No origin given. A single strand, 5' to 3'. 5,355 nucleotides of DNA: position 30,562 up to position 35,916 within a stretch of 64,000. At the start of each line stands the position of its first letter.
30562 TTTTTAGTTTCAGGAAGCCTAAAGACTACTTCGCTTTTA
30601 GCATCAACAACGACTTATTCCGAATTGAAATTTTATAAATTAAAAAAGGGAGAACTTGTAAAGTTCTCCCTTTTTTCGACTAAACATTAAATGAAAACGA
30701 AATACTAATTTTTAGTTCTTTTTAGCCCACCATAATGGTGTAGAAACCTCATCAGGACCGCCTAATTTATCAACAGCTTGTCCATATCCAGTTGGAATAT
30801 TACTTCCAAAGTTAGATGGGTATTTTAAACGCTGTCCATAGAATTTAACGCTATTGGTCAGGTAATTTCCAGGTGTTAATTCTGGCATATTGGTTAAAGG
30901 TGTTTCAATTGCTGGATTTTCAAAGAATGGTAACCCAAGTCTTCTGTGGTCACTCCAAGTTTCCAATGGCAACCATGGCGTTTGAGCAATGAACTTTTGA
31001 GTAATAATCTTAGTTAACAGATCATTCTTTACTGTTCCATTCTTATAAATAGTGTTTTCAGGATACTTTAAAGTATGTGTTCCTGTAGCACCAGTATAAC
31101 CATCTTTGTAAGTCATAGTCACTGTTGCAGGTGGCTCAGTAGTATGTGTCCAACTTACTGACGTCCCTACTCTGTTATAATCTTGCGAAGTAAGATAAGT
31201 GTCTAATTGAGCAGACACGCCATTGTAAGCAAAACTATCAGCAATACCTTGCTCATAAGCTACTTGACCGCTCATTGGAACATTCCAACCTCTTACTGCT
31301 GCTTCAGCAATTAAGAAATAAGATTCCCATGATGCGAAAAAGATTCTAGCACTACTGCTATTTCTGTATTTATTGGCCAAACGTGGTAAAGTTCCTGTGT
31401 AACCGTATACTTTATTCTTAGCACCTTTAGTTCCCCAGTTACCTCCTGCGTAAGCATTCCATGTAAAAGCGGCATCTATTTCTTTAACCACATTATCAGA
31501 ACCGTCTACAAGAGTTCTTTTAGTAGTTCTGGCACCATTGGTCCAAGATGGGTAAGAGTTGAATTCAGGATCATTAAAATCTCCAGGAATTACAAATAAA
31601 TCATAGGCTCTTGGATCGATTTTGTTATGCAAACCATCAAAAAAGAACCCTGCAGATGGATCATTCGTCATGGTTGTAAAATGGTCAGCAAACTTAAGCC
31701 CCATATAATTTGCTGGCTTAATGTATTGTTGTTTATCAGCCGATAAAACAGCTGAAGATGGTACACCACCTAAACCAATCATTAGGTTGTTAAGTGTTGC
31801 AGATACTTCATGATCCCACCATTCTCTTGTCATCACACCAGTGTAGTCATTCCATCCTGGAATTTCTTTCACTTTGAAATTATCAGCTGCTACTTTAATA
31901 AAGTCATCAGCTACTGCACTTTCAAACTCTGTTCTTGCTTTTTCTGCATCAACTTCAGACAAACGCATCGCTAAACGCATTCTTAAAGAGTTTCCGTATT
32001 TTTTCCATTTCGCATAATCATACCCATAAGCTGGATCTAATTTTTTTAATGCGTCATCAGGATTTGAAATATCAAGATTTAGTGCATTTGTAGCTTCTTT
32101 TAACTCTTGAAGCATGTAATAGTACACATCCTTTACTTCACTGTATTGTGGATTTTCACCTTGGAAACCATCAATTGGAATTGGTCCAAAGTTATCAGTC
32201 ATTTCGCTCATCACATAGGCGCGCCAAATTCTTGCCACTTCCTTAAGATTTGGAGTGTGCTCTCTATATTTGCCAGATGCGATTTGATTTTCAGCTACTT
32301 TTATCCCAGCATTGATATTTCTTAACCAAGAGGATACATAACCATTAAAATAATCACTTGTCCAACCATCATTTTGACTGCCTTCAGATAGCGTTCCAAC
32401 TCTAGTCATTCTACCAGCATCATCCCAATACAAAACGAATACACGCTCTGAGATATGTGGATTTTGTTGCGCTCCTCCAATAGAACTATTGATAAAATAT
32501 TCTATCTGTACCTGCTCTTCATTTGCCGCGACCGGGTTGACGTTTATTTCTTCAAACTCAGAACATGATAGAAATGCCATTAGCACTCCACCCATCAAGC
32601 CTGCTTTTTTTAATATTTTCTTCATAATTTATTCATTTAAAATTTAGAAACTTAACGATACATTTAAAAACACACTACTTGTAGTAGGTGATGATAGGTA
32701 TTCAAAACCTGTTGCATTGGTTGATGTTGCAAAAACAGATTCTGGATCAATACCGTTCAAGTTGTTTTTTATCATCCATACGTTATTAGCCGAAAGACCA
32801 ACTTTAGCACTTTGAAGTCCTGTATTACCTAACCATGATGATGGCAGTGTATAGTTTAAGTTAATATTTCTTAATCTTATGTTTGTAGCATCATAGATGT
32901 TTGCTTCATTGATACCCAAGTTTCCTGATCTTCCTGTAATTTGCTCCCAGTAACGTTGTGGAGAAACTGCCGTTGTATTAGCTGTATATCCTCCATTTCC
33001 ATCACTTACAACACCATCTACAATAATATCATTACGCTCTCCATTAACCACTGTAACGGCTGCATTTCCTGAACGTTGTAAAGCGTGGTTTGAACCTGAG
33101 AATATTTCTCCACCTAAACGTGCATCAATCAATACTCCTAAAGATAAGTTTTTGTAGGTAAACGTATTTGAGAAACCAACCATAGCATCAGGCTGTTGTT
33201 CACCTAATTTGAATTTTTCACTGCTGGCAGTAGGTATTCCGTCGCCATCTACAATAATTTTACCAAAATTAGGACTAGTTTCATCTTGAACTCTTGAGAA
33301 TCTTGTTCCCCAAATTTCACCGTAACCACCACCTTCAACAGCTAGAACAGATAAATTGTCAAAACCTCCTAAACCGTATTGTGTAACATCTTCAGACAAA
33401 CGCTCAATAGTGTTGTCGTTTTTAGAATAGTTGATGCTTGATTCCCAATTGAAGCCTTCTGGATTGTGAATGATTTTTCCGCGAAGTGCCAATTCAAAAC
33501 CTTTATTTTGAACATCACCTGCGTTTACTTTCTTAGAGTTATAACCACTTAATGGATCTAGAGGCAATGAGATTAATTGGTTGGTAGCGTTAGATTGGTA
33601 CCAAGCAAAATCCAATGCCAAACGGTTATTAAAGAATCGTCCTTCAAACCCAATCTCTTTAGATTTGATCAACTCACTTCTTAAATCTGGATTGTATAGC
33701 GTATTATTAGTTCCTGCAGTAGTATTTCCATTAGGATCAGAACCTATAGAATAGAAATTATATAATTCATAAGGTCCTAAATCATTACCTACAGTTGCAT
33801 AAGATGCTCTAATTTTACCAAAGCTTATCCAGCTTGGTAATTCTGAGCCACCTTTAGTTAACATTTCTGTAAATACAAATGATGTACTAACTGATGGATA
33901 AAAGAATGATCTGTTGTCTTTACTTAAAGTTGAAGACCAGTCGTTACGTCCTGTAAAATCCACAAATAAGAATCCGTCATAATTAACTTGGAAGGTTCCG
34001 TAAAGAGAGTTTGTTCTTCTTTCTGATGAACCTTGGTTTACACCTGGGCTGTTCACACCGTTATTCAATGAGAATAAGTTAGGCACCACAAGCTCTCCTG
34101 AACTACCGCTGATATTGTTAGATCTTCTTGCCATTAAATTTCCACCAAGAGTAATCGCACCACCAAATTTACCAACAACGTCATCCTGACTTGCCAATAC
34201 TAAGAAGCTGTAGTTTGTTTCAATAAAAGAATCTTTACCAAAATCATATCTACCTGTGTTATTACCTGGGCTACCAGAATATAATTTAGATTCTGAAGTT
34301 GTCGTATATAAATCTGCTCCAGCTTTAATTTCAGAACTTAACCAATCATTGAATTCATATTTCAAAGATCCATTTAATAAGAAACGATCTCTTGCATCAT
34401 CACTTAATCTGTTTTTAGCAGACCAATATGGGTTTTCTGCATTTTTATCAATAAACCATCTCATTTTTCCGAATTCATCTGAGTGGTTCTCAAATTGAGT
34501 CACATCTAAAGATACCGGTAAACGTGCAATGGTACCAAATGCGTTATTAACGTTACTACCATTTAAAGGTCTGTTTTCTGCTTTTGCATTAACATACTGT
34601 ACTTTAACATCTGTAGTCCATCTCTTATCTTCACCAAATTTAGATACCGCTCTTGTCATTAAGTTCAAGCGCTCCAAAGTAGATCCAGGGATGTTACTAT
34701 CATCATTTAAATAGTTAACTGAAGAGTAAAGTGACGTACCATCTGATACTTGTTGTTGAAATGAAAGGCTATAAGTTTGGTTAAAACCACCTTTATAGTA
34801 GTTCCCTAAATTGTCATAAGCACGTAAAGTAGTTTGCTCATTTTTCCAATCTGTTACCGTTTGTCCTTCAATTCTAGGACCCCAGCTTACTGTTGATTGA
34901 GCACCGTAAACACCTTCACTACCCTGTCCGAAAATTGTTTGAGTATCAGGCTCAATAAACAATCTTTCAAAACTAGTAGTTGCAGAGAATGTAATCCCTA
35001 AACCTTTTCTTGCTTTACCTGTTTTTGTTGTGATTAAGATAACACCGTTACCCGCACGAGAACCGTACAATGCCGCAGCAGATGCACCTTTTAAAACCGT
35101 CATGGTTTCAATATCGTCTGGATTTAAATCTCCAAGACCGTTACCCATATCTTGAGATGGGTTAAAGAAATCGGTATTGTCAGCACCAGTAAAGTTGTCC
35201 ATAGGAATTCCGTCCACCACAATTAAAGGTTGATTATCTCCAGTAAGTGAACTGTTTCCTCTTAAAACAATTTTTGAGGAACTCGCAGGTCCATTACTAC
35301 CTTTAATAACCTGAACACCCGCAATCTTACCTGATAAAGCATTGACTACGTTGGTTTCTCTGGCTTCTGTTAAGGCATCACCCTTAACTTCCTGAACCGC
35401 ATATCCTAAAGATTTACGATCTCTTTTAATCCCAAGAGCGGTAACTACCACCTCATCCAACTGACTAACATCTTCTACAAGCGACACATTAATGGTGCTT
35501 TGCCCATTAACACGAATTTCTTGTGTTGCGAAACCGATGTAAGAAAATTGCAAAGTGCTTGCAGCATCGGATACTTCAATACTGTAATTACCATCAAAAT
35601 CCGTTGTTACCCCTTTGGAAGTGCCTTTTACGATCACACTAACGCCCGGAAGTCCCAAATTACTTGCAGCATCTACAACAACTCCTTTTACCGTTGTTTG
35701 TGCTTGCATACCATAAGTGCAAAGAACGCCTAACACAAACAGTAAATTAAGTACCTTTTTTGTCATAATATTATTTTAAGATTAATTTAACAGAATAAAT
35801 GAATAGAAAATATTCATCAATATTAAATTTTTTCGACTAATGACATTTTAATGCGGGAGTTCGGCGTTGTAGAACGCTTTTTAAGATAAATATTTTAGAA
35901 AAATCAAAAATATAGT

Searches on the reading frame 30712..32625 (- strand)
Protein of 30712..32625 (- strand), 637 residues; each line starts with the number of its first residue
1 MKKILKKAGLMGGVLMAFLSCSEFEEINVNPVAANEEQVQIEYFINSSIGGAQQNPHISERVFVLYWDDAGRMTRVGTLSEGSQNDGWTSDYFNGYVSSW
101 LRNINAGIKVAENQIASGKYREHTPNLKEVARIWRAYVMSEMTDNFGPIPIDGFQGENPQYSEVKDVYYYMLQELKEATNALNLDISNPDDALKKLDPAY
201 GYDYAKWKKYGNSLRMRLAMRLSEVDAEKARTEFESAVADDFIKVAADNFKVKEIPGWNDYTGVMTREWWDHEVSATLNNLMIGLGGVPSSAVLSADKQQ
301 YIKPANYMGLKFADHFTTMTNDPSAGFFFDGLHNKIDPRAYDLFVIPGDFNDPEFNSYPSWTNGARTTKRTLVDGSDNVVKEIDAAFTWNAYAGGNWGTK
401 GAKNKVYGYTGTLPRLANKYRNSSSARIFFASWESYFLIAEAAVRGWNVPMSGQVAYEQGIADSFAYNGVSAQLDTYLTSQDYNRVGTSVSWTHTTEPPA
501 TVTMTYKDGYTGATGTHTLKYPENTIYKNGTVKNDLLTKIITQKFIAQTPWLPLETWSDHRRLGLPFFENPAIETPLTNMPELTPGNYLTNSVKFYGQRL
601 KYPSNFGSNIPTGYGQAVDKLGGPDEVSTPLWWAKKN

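Call 7: search_protein_families(library=pfam, proteins=[window:30712-32625:-])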
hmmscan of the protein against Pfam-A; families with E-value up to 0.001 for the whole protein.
window:30712-32625:- (637 aa): 2 families
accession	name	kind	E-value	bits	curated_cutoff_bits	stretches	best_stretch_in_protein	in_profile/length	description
PF12741.13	SusD-like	-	3.2e-61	208.3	27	2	60-312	50-294/495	Susd and RagB outer membrane lipoprotein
PF12771.13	SusD-like_2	-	7.6e-42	144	27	2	84-285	52-251/415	Starch-binding associating with outer membrane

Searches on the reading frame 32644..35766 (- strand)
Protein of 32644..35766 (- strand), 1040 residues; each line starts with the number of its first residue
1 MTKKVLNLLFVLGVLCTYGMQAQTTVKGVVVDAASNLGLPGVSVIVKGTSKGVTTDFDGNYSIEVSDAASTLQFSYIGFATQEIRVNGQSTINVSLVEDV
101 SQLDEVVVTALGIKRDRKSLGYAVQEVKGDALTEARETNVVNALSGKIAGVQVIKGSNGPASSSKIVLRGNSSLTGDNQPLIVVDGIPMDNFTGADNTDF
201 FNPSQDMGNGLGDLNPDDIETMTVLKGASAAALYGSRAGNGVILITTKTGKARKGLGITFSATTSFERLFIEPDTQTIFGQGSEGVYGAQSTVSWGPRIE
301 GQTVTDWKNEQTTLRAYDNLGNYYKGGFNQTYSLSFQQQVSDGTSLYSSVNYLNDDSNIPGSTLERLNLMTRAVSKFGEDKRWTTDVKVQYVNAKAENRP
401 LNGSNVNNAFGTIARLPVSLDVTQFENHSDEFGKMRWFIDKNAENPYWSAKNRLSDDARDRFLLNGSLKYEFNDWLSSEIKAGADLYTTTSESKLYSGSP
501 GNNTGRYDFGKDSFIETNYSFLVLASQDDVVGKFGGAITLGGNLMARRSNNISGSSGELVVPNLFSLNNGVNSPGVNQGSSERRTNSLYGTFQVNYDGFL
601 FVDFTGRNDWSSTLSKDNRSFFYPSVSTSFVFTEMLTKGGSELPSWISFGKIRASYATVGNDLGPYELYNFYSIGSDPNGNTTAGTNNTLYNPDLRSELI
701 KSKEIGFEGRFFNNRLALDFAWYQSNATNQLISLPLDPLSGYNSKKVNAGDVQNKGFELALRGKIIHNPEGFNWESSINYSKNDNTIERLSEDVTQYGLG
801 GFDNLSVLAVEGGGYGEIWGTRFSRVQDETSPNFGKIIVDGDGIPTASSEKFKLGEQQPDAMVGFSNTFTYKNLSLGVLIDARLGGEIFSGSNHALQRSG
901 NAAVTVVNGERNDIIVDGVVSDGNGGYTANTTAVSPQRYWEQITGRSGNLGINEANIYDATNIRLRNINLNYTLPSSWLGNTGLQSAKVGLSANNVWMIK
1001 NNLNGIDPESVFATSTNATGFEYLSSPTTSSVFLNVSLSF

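Call 7: search_protein_families(library=pfam, proteins=[window:32644-35766:-])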
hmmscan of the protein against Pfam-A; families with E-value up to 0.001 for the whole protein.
window:32644-35766:- (1040 aa): 4 families
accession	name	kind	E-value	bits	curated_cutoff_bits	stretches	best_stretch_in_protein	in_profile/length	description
PF00593.30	TonB_dep_Rec_b-barrel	-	9.9e-22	78.8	27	1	442-830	44-399/436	TonB dependent receptor-like, beta-barrel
PF13715.12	CarbopepD_reg_2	-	1.2e-19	70.6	32.2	1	26-108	1-88/88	CarboxypepD_reg-like domain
PF07715.20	Plug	-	1.4e-18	67.8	23.9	1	118-242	3-107/107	TonB-dependent Receptor Plug Domain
PF13620.12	CarboxypepD_reg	-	2.3e-11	44.3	32.3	1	25-96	1-81/82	Carboxypeptidase regulatory-like domain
